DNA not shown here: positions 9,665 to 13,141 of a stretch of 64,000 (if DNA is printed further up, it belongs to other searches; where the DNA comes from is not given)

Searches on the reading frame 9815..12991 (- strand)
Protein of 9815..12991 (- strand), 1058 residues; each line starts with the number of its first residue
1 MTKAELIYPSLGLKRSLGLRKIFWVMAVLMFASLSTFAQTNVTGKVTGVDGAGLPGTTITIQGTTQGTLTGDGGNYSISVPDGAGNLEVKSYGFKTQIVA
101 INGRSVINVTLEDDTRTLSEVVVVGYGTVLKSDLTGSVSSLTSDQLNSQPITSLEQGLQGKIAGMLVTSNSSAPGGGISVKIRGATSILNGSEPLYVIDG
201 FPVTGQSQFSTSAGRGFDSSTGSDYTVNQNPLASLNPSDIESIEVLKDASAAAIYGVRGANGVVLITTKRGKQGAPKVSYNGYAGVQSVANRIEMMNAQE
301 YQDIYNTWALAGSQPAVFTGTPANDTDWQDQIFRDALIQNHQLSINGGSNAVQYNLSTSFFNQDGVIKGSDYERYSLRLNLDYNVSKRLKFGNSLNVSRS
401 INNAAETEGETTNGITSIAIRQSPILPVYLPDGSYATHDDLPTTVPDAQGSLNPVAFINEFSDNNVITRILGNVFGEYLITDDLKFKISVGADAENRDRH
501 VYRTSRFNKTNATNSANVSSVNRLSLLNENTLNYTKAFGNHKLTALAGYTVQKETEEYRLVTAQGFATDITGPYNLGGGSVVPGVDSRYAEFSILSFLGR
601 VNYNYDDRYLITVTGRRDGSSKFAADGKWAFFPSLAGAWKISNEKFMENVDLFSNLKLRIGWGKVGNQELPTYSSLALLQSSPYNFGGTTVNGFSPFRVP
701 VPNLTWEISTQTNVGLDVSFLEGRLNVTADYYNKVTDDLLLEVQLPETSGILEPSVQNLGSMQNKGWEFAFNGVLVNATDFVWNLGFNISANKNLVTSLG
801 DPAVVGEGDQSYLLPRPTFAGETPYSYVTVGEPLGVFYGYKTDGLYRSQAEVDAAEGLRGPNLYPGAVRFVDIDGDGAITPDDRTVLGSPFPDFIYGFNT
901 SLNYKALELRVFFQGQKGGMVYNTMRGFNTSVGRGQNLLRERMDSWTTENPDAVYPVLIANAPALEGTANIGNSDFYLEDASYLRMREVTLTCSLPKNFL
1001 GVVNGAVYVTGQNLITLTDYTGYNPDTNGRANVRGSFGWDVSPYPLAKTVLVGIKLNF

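Call 12: search_protein_families(library=pfam, proteins=[window:9815-12991:-], max_evalue=0.0001)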
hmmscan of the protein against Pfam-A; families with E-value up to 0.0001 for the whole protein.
window:9815-12991:- (1058 aa): 4 families
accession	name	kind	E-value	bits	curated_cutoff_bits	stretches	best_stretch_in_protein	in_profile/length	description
PF07715.20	Plug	-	9.8e-19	68.3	23.9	1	131-263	2-107/107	TonB-dependent Receptor Plug Domain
PF00593.30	TonB_dep_Rec_b-barrel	-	1.3e-16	61.9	27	1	342-839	38-393/436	TonB dependent receptor-like, beta-barrel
PF13715.12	CarbopepD_reg_2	-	1.5e-11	44.6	32.2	1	42-123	1-88/88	CarboxypepD_reg-like domain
PF13620.12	CarboxypepD_reg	-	5.1e-08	33.6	32.3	1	42-111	2-81/82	Carboxypeptidase regulatory-like domain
